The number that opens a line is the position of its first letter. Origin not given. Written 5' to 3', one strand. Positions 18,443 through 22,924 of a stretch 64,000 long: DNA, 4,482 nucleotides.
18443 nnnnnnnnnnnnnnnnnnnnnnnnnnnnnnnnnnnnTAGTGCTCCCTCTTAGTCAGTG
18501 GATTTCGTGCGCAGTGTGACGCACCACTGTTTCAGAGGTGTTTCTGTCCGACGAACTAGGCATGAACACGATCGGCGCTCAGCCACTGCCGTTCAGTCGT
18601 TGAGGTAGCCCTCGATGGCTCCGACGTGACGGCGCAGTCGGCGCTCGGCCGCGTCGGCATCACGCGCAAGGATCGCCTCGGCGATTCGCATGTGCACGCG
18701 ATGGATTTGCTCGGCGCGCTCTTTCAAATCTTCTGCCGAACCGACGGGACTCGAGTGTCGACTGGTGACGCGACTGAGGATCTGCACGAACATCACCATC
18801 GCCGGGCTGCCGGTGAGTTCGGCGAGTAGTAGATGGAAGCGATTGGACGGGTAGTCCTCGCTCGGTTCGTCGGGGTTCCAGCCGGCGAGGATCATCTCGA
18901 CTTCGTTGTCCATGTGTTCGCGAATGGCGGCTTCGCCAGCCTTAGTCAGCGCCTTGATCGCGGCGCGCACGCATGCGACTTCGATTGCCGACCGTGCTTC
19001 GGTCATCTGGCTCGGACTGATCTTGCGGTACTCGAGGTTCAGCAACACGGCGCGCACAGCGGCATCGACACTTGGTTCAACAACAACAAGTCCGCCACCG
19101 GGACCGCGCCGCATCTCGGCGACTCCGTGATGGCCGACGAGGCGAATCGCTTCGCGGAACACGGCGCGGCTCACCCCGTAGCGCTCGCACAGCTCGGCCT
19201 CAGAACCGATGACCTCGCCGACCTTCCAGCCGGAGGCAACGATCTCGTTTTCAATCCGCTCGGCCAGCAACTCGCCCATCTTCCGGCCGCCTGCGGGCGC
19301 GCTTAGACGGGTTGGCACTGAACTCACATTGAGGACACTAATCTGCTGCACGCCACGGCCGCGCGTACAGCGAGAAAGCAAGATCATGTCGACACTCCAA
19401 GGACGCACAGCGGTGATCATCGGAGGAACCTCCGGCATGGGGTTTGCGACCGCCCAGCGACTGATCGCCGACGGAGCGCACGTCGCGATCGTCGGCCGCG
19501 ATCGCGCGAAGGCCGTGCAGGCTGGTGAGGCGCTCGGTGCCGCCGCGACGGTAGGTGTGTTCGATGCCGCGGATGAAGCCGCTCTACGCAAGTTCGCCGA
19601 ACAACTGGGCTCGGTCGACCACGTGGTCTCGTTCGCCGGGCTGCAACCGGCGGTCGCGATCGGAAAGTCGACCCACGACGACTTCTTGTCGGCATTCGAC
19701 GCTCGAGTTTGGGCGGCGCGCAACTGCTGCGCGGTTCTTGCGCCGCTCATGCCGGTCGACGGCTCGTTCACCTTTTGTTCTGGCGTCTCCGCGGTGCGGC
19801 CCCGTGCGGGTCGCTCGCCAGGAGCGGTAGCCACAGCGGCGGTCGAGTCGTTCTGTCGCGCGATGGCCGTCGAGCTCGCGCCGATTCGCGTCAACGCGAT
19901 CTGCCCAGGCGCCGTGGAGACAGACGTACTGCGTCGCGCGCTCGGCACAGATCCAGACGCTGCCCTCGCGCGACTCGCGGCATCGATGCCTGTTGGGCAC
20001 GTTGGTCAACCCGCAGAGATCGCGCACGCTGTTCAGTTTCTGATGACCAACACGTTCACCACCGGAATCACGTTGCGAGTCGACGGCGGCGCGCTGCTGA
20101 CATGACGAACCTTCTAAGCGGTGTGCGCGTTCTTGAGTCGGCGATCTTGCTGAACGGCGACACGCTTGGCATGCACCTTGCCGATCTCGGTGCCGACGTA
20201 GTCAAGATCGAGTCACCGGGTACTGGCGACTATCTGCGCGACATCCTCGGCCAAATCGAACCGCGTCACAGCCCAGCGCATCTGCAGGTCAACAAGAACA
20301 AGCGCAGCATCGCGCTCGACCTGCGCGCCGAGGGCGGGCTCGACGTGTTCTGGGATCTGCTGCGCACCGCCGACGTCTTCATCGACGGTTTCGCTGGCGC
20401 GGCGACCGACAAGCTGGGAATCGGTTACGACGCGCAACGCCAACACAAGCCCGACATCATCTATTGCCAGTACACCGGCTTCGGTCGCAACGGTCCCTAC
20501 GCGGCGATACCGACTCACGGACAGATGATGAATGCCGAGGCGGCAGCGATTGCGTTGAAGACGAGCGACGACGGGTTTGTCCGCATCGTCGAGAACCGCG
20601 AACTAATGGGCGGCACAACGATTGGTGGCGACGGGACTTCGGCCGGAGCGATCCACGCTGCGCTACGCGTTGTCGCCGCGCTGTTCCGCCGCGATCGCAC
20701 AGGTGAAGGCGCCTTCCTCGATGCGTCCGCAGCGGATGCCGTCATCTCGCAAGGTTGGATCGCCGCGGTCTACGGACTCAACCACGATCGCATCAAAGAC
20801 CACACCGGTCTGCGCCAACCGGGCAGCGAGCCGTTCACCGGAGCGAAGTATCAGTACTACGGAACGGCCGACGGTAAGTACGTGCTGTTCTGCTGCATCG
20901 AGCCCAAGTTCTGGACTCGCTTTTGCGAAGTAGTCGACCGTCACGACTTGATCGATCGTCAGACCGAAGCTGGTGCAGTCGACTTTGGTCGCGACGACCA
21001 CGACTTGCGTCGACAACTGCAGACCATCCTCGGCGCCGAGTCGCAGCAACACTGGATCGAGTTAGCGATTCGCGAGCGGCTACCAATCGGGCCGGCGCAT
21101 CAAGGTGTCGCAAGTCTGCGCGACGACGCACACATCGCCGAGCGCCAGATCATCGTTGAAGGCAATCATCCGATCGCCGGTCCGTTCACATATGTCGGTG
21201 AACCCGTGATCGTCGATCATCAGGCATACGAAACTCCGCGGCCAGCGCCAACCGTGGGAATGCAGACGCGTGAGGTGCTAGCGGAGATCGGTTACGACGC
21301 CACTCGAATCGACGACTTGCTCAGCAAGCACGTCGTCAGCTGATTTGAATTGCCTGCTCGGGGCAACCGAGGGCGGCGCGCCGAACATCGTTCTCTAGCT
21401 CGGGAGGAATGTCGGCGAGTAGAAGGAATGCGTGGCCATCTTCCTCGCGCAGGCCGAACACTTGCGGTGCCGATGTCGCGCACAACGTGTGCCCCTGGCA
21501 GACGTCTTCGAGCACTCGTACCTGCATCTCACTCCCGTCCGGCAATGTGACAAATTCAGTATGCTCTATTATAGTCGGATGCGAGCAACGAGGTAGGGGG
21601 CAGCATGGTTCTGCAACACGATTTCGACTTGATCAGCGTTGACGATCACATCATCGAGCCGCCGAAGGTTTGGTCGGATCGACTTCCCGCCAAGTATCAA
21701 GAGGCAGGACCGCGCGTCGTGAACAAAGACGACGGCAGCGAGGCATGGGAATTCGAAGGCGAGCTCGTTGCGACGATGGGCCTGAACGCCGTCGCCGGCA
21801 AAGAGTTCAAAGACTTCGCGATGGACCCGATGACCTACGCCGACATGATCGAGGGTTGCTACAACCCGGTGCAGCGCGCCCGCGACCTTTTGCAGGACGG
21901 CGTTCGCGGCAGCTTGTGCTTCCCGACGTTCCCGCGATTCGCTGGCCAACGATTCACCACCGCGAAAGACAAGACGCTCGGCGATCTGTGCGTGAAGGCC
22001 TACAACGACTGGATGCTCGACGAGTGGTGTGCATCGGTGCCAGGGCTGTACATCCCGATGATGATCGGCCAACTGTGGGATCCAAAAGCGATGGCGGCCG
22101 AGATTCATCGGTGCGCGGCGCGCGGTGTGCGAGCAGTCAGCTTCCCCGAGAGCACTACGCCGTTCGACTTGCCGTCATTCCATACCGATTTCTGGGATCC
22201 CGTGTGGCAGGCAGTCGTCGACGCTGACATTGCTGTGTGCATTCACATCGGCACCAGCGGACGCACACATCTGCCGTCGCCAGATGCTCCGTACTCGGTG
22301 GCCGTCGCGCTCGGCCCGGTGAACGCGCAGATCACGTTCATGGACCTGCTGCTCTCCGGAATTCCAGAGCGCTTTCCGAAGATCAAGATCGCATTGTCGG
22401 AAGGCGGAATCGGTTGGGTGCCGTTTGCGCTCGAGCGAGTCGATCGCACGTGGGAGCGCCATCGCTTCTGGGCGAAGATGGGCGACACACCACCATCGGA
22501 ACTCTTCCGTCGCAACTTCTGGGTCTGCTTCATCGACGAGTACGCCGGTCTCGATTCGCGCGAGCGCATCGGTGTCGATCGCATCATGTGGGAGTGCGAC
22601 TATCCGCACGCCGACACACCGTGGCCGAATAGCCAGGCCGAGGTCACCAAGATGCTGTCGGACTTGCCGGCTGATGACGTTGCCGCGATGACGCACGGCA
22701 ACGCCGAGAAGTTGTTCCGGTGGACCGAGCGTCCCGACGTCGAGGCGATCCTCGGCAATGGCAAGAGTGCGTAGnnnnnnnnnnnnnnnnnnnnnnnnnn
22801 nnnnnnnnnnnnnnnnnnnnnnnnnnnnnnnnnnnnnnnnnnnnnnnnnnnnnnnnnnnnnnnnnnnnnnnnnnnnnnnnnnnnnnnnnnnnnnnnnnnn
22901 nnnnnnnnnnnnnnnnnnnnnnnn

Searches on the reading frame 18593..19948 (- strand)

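Call 34: search_protein_families(library=pfam, proteins=[window:18593-19948:-], max_evalue=0.00001)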
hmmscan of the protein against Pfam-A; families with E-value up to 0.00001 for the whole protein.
window:18593-19948:- (451 aa): 2 families
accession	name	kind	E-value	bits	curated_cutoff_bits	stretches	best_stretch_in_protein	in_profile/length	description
PF07729.17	FCD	-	3.2e-16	60.3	24.3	1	315-443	2-124/125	FCD domain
PF00392.27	GntR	-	4.1e-08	33.2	27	1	228-284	5-61/64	Bacterial regulatory proteins, gntR family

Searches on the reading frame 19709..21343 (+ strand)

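Call 34: search_protein_families(library=pfam, proteins=[window:19709-21343:+], max_evalue=0.00001)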
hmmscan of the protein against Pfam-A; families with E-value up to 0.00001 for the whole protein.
window:19709-21343:+ (544 aa): 1 family
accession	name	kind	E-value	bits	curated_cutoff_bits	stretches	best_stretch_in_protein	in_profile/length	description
PF02515.22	CoA_transf_3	-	1.6e-78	264.9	23.3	1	136-520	1-366/366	CoA-transferase family III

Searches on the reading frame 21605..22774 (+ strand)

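Call 35: search_protein_families(library=pfam, proteins=[window:21605-22774:+], max_evalue=0.00001)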
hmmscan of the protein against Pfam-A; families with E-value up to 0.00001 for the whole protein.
window:21605-22774:+ (389 aa): 1 family
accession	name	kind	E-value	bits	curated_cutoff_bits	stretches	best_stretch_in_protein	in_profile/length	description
PF04909.20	Amidohydro_2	-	3.9e-32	112.6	26.4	1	90-372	23-288/289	Amidohydrolase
